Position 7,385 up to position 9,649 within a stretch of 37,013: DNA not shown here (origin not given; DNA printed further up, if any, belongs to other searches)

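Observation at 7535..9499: Collagen-like triple-helix stalk fused to an octahaem HAO-like cytochrome on a lipid anchor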

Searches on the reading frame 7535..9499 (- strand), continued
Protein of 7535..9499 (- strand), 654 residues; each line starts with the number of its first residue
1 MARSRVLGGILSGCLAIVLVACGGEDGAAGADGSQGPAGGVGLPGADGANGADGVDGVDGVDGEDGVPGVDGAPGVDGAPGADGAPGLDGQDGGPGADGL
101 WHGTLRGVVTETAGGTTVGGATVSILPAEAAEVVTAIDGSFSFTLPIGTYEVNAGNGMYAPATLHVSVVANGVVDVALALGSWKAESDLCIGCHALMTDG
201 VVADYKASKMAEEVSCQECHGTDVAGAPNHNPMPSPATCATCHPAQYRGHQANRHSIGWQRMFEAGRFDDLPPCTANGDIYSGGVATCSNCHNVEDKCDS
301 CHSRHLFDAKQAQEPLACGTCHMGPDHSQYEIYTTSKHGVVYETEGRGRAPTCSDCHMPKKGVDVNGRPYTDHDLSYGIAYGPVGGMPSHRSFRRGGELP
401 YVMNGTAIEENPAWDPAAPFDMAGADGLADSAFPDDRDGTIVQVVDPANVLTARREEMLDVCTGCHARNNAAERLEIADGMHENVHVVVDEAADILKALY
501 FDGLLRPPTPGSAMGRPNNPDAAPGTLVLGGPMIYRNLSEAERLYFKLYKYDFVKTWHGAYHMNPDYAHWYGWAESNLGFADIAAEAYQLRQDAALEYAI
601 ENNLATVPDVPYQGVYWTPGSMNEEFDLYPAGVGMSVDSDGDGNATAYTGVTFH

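Call 7: find_homologous_proteins(query=window:7535-9499:-)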
Query window:7535-9499:- (654 aa): 619 proteins with E <= 0.001 among 8000 candidates; the best 120 are listed.
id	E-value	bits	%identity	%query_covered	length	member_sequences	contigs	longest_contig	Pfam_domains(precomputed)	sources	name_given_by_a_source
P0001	2.2e-263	894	61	98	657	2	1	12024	PF01391.24,PF14537.12,PF13447.12,PF14522.12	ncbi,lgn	-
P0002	1.8e-247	841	57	100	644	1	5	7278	PF01391.24,PF13435.12,PF13447.12,PF14522.12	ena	-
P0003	9.1e-237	806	61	92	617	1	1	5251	PF01391.24,PF13435.12,PF13620.13,PF13447.12,PF14522.12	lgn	-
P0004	3.0e-225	768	58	91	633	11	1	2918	PF01391.24,PF14537.12,PF13620.13,PF13447.12,PF14522.12,PF22113.2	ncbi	-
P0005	2.0e-222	759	58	91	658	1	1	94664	PF01391.24,PF09699.16,PF13715.13,PF13620.13,PF13447.12,PF14522.12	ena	-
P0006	6.8e-221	754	55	100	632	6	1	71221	PF01391.24,PF14537.12,PF13715.13,PF13435.12,PF13620.13,PF13447.12,PF14522.12,PF22113.2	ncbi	-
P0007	2.2e-209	716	53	98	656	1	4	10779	PF01391.24,PF13620.13,PF13447.12,PF14522.12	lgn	-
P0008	5.5e-205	701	53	98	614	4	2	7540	PF01391.24,PF09699.16,PF14537.12,PF13620.13,PF13447.12,PF14522.12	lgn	-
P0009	1.2e-204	700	52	95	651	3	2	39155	PF01391.24,PF13620.13,PF13447.12,PF14522.12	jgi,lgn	-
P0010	2.5e-203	695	52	100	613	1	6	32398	PF01391.24,PF13620.13,PF13447.12,PF14522.12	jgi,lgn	jgi:hypothetical protein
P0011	1.4e-202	693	53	100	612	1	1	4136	PF01391.24,PF09699.16,PF13620.13,PF13447.12,PF14522.12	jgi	jgi:hypothetical protein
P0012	3.5e-196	672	58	75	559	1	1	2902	PF14537.12,PF13435.12,PF13620.13,PF13447.12,PF14522.12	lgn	-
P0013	8.4e-196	671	51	98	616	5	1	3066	PF01391.24,PF13620.13,PF13447.12,PF14522.12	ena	-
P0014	3.4e-194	665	54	90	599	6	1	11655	PF14537.12,PF13435.12,PF13620.13,PF13447.12,PF14522.12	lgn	-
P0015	7.4e-194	664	53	84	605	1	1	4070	PF13715.13,PF13435.12,PF13620.13,PF13447.12,PF22904.4,PF17210.10,PF14522.12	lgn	-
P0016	1.2e-193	664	58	75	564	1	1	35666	PF14537.12,PF13435.12,PF13620.13,PF13447.12,PF14522.12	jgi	jgi:hypothetical protein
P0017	3.5e-190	652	57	80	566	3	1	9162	PF09699.16,PF14537.12,PF13620.13,PF13447.12,PF14522.12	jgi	-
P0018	6.7e-190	651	55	83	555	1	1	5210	PF13620.13,PF13447.12,PF14522.12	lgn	-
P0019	8.4e-183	628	56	77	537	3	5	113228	PF13435.12,PF13620.13,PF13447.12,PF14522.12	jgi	jgi:hypothetical protein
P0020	1.1e-182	627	54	79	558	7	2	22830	PF14537.12,PF13435.12,PF13620.13,PF13447.12,PF14522.12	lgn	-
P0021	5.3e-180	618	54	79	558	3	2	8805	PF09699.16,PF14537.12,PF13435.12,PF13620.13,PF13447.12,PF14522.12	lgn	-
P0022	4.5e-175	602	50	84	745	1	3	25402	PF01391.24,PF13620.13,PF13447.12,PF14522.12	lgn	-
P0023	7.2e-141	489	62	54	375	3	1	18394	PF14537.12,PF13447.12,PF14522.12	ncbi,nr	ncbi:MAG: hypothetical protein IT373_12705, partial [Polyangiaceae bacterium]|nr:hypothetical protei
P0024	1.4e-98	349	38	95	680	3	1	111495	PF01391.24,PF13447.12,PF14522.12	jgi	-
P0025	1.2e-93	333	38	69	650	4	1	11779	PF01391.24,PF13435.12,PF13447.12,PF14522.12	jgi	-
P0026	2.7e-89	319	41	66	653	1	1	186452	PF13447.12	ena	-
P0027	1.0e-87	313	36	90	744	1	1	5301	PF13447.12,PF14522.12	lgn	-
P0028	1.3e-87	313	38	73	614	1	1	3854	PF13447.12,PF14522.12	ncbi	-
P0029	2.2e-85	306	38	70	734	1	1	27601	PF13447.12,PF14522.12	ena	-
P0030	2.0e-84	303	40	64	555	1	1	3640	PF13447.12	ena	-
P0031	2.9e-84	302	38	70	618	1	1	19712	PF09699.16,PF13447.12,PF14522.12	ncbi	-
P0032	4.6e-84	301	37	71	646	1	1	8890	PF01391.24,PF13447.12,PF14522.12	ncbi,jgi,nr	ncbi:MAG: hypothetical protein GXP54_01560 [Deltaproteobacteria bacterium]|nr:hypothetical protein [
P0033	3.2e-82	295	37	73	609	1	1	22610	PF09699.16,PF13447.12,PF14522.12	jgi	-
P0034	5.7e-82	294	37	69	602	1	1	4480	PF09699.16,PF13447.12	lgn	-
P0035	5.0e-78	281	37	71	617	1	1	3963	PF13447.12,PF14522.12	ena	-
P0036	2.9e-57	213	35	62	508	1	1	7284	PF14537.12,PF00801.27,PF13435.12,PF13447.12,PF14522.12,PF18911.7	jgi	jgi:hydroxylamine dehydrogenase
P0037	7.3e-30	122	54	12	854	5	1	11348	PF01391.24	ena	-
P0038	1.1e-28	118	56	10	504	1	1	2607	PF14537.12,PF13435.12,PF13447.12,PF14522.12,PF22113.2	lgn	-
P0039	1.7e-28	118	56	9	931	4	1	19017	PF01391.24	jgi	-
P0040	5.5e-28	116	51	12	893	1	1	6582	PF01391.24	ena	-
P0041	9.2e-25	105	48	12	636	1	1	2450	PF01391.24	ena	-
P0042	3.5e-23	100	57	12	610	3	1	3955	PF01391.24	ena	-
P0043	1.2e-22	98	41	12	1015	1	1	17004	PF01391.24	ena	-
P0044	2.3e-22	97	51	11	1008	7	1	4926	PF01391.24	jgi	jgi:hypothetical protein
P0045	1.2e-21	95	57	12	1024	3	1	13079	PF09603.16,PF01391.24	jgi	jgi:uncharacterized protein (TIGR02145 family)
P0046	8.4e-21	92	58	12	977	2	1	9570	PF01391.24,PF07603.18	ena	-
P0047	2.1e-20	91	62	12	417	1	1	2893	PF01391.24,PF26696.1,PF07603.18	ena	-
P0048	5.0e-20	90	55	12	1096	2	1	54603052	PF01391.24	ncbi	ncbi:unnamed protein product [Gordionus sp. m RMFG-2023]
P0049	7.0e-20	89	59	11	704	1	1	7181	PF01391.24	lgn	-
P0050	1.3e-19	88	52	16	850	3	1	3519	PF01391.24,PF23657.2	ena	-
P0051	1.6e-19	88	41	12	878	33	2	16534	PF01391.24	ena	-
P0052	4.0e-19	87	53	12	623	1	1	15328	PF01391.24,PF13884.12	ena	-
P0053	1.4e-18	85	48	12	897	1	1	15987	PF01391.24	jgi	jgi:hypothetical protein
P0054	1.6e-17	81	42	12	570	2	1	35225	PF01391.24,PF02012.27,PF16378.11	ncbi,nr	ncbi:MAG: hypothetical protein IJX11_00395, partial [Bacteroidales bacterium]|nr:hypothetical protei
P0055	4.7e-17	80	55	12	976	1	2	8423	PF01391.24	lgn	-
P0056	7.0e-17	79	51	11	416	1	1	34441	PF01391.24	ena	-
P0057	7.2e-17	79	47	8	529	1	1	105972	PF01391.24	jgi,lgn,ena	-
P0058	1.1e-16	79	41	13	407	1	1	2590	PF01391.24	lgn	-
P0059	1.1e-16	79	58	12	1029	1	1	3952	PF01391.24,PF07603.18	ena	-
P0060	3.4e-16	77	25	58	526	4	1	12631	PF14537.12,PF13435.12,PF13447.12,PF14522.12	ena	-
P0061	5.6e-16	76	58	12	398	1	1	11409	PF01391.24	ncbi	-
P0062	7.4e-16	76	26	48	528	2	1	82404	PF09699.16,PF13435.12,PF13447.12,PF14522.12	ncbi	-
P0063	1.0e-15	75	52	12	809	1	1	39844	PF01391.24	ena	-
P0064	3.1e-15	74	52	14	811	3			PF01391.24,PF23657.2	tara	tara:strand:+ start:2200 stop:4635 length:2436 start_codon:yes stop_codon:yes gene_type:complete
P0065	3.1e-15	74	57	12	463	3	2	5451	PF01391.24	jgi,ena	-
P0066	3.4e-15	74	56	12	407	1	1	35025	PF01391.24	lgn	-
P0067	6.7e-15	73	24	62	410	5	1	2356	PF09699.16,PF14537.12,PF13447.12,PF14522.12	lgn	-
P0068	7.2e-15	73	56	13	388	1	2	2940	PF01391.24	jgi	jgi:hypothetical protein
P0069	1.0e-14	72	38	15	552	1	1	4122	PF01391.24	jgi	-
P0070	1.6e-14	71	59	12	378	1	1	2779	PF01391.24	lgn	-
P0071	1.8e-14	71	25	62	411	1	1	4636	PF09699.16,PF14537.12,PF13435.12,PF02335.21,PF13447.12,PF14522.12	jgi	jgi:hydroxylamine dehydrogenase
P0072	2.4e-14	71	62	11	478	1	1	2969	PF01391.24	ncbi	-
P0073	3.2e-14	71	50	13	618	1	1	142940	PF01391.24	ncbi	-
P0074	4.1e-14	70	61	12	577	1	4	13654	PF01391.24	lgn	-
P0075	5.8e-14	70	24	59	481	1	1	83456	PF09699.16,PF14537.12,PF13435.12,PF13447.12,PF14522.12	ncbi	-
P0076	6.6e-14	69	55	12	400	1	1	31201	PF01391.24,PF18573.8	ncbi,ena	-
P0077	7.0e-14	69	23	62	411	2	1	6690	PF09699.16,PF14537.12,PF13447.12,PF14522.12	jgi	-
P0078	7.9e-14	69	61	12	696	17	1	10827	PF01391.24,PF13306.13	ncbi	-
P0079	9.1e-14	69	36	24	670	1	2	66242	PF01391.24,PF05658.20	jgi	jgi:hypothetical protein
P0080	9.2e-14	69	55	12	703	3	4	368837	PF01391.24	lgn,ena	-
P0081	9.5e-14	69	43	12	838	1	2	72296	PF01391.24,PF13306.13,PF12799.14,PF13855.13,PF16378.11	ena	-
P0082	1.2e-13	69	56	6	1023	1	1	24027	PF01391.24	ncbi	-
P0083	1.2e-13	69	24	59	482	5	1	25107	PF09699.16,PF14537.12,PF13435.12,PF13447.12,PF14522.12,PF22113.2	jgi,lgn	jgi:hypothetical protein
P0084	1.5e-13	68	25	62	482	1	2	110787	PF09699.16,PF13435.12,PF13447.12,PF14522.12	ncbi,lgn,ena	-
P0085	1.6e-13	68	53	11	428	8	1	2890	PF01391.24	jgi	jgi:hypothetical protein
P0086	1.8e-13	68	58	10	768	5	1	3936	PF01391.24,PF19079.6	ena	-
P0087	2.2e-13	68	44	12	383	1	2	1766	PF01391.24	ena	-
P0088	2.2e-13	68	51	12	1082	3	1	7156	PF01391.24,PF26696.1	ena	-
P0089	2.4e-13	68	51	12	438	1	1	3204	PF01391.24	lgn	-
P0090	2.5e-13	68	64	5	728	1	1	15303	PF01391.24,PF09699.16,PF14522.12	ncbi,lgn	-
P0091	2.7e-13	67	25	62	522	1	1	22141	PF09699.16,PF14537.12,PF13435.12,PF13447.12,PF14522.12,PF22113.2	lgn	-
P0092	3.2e-13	67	30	29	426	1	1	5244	PF09699.16,PF14537.12,PF13435.12,PF13447.12,PF14522.12,PF22113.2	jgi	jgi:hypothetical protein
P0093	3.8e-13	67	28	56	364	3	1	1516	PF13435.12,PF13447.12,PF14522.12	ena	-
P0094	4.1e-13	67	52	12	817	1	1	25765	PF01391.24,PF23657.2,PF19079.6,PF16371.13,PF03781.23,PF16378.11,PF25784.2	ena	-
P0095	4.8e-13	67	24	45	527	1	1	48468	PF09699.16,PF14537.12,PF13435.12,PF13447.12,PF14522.12,PF22113.2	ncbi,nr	ncbi:MAG: hydroxylamine oxidoreductase [Planctomycetes bacterium]|nr:hydroxylamine oxidoreductase [P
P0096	5.7e-13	66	53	11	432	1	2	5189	PF01391.24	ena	-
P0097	6.1e-13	66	54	12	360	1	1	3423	PF01391.24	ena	-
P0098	6.3e-13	66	28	29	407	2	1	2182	PF09699.16,PF13435.12,PF02335.21,PF13447.12,PF14522.12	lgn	-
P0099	6.5e-13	66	39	26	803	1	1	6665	PF01391.24,PF09699.16,PF13620.13,PF14522.12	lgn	-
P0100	7.8e-13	66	48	15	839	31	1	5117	PF01391.24,PF23657.2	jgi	jgi:ELWxxDGT repeat protein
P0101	7.9e-13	66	56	12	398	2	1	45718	PF01391.24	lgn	-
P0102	1.3e-12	65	48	15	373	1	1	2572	PF01391.24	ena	-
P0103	1.3e-12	65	42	12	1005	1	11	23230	PF01391.24,PF13306.13,PF16378.11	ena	-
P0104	1.3e-12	65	51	12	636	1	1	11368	PF01391.24,PF07603.18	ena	-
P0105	1.3e-12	65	45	12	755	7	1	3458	PF01391.24,PF07603.18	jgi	jgi:hypothetical protein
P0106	1.3e-12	65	34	14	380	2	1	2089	PF01391.24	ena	-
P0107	1.7e-12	65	38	12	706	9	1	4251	PF01391.24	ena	-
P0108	1.8e-12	65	55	12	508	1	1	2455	PF01391.24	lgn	-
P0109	2.2e-12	64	44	12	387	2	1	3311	PF01391.24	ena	-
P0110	2.3e-12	64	60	12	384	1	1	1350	PF01391.24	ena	-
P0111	2.4e-12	64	52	11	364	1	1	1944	PF01391.24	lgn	-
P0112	2.6e-12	64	52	11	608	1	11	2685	PF01391.24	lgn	-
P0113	2.9e-12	64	55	11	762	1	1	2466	PF01391.24,PF19079.6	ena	-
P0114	2.9e-12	64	46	12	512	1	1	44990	PF00691.26,PF01391.24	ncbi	-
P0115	4.0e-12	64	60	12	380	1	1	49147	PF01391.24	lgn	-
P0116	4.1e-12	64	41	13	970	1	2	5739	PF01391.24,PF09479.17,PF19686.5,PF00963.25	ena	-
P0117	4.7e-12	63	55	11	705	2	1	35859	PF01391.24,PF22237.4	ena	-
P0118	4.7e-12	63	51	11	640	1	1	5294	PF01391.24,PF26696.1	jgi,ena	-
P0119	5.7e-12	63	41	12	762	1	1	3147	PF01391.24,PF19079.6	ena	-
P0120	6.1e-12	63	53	12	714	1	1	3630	PF01391.24,PF07603.18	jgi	jgi:hypothetical protein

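Call 15: find_encoding_contigs(protein=window:7535-9499:-, flank=10000, max_places=3)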
Protein window:7535-9499:- (654 aa): no gene with exactly this product is on record in the collection.

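Call 16: find_encoding_contigs(protein=P0005, flank=10000, max_places=2)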
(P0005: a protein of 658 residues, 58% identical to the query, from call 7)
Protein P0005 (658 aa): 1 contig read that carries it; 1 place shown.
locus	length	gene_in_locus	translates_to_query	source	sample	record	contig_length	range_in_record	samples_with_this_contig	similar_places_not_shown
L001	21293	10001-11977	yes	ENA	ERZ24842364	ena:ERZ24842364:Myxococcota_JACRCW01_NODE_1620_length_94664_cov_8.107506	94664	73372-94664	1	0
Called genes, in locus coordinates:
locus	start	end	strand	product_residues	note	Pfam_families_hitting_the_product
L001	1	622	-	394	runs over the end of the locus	PF13483:Lactamase_B_3, PF12706:Lactamase_B_2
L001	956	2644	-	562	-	-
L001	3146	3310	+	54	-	-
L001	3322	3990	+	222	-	PF00743:FMO-like, PF07992:Pyr_redox_2 (weak), PF13434:Lys_Orn_oxgnase, PF13738:Pyr_redox_3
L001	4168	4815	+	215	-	PF00743:FMO-like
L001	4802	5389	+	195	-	-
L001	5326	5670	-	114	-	-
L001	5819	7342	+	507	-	PF00890:FAD_binding_2 (weak), PF01266:DAO (weak), PF01494:FAD_binding_3, PF03486:HI0933_like (faint), PF04820:Trp_halogenase (faint), PF07992:Pyr_redox_2 (faint), PF13450:NAD_binding_8 (faint), PF01266:DAO (weak)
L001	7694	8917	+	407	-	PF00587:tRNA-synt_2b, PF03129:HGTP_anticodon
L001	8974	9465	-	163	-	-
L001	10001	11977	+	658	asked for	PF01391:Collagen (weak), PF13620:CarboxypepD_reg, PF13715:CarbopepD_reg_2 (weak), PF09699:Paired_CXXCH_1 (faint), PF13447:Multi-haem_cyto, PF14522:Cytochrome_C7 (faint)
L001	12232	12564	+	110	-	-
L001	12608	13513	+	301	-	-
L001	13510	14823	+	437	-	-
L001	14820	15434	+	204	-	-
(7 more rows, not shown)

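Call 17: find_encoding_contigs(protein=P0006, flank=10000, max_places=2)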
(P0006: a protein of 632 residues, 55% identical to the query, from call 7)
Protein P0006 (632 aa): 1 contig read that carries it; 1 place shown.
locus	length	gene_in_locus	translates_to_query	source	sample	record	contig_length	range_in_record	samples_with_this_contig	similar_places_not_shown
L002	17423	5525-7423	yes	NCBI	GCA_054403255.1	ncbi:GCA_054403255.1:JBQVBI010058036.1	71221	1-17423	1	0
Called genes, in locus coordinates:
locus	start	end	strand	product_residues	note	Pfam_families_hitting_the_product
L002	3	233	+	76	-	?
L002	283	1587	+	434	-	-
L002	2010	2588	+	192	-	-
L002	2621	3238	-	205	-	-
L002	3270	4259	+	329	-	-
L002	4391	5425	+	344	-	PF00158:Sigma54_activat, PF01078:Mg_chelatase (faint), PF14532:Sigma54_activ_2, PF25601:AAA_lid_14, PF02954:HTH_8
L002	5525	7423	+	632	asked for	PF01391:Collagen, PF13620:CarboxypepD_reg, PF13715:CarbopepD_reg_2 (weak), PF13435:Cytochrome_C554 (faint), PF14522:Cytochrome_C7 (faint), PF14537:Cytochrom_c3_2 (faint), PF22113:Mtrc-MtrF_II-IV_dom (faint), PF13447:Multi-haem_cyto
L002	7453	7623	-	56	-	PF13098:Thioredoxin_2 (weak)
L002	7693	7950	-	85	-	-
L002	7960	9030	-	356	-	PF04389:Peptidase_M28 (weak), PF01546:Peptidase_M20, PF07687:M20_dimer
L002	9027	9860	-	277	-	PF14805:THDPS_N_2, PF00132:Hexapep (weak), PF14602:Hexapep_2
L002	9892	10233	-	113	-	-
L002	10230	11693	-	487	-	PF00128:Alpha-amylase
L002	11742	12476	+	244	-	PF00005:ABC_tran, PF13304:AAA_21 (faint)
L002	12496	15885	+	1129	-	PF00069:Pkinase, PF03109:ABC1 (faint), PF07714:PK_Tyr_Ser-Thr, PF13401:AAA_22 (faint), PF13191:AAA_16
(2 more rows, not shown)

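Call 20: find_related_loci(query=A1, collection=genome_contigs, flank=10000)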
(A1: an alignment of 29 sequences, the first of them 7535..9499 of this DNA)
Query A1 (654 aa) in genome_contigs; peptide patterns used: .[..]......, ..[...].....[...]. (x = any residue, [..] = any of these).
599 stretches matched a pattern (row limit reached: there are more); 591 encode a relative of the query (tblastn E <= 1e-3); the best 80 are kept; 80 distinct loci.
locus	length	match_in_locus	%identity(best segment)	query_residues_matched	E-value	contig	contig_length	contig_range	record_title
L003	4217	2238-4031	66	56-654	0e+0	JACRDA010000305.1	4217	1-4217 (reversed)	MAG: Myxococcales bacterium isolate NC_groundwater_1660_Pr3_B-0.1um_73_17 SR-2_scaffold_141_2454312, whole genome shotgu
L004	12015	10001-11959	61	15-654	0e+0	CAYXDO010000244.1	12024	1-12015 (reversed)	MAG TPA_asm: uncultured Myxococcales bacterium isolate binchicken_co232_77 genome assembly, contig: NODE_10449_length_12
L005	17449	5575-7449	54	3-654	0e+0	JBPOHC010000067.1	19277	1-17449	MAG: Myxococcota bacterium isolate MAG_1 c_000000106436, whole genome shotgun sequence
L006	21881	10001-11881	54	1-654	0e+0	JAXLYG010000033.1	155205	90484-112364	MAG: Polyangiales bacterium isolate STL-MYX7 C1.48.fa-33, whole genome shotgun sequence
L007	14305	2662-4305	54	89-629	0e+0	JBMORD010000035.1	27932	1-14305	MAG: Myxococcota bacterium isolate Betzabe_MAG171 MAG171_35, whole genome shotgun sequence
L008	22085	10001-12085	52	1-654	0e+0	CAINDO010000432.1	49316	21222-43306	MAG: uncultured Myxococcales bacterium isolate Loclat_bin-06019 genome assembly, contig: bin-06019:432/667, whole genome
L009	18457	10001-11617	55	103-634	0e+0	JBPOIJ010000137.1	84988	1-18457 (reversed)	MAG: Myxococcota bacterium isolate MAG_545 c_000000506558, whole genome shotgun sequence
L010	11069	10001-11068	62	50-411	4e-139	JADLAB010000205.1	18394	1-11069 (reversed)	MAG: Polyangiaceae bacterium isolate SJ101 c_000000310426, whole genome shotgun sequence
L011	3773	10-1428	39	230-644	7e-85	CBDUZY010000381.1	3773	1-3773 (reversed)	MAG TPA_asm: uncultured bacterium isolate SRR22302364_concoct_124 genome assembly, contig: ERZ25073603.25421, whole geno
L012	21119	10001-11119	36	188-594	2e-70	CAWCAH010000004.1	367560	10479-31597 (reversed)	MAG: uncultured Thermoleophilia bacterium isolate MFD03899.bin.2.132 genome assembly, contig: contig_14483, whole genome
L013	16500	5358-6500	35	186-604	5e-70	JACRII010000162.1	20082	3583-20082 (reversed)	MAG: Planctomycetota bacterium isolate NC_groundwater_1799_Pr3_B-0.1um_42_210 SR-2_scaffold_141_2509882, whole genome sh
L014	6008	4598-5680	36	190-600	2e-69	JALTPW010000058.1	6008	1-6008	MAG: Chromatiales bacterium isolate S140_maxbin2_scaf2bin.116 S140_NODE_11249_length_6008_cov_5.585275, whole genome sho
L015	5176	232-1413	35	166-599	1e-68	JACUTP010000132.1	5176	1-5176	MAG: Candidatus Methanoperedenaceae archaeon isolate Kmv03 NODE_7454_length_5176_cov_104.487795, whole genome shotgun se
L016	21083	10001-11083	36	190-600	9e-68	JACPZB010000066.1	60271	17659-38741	MAG: Deltaproteobacteria bacterium isolate NC_groundwater_878_Pr1_S2p5_43_21 Montesol18_S2p5_coassembly_scaffold_593976,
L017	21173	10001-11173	35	172-599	2e-67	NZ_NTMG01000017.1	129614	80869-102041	Candidatus Methanoperedens sp. BLZ2 CMPBLZ2contig_218, whole genome shotgun sequence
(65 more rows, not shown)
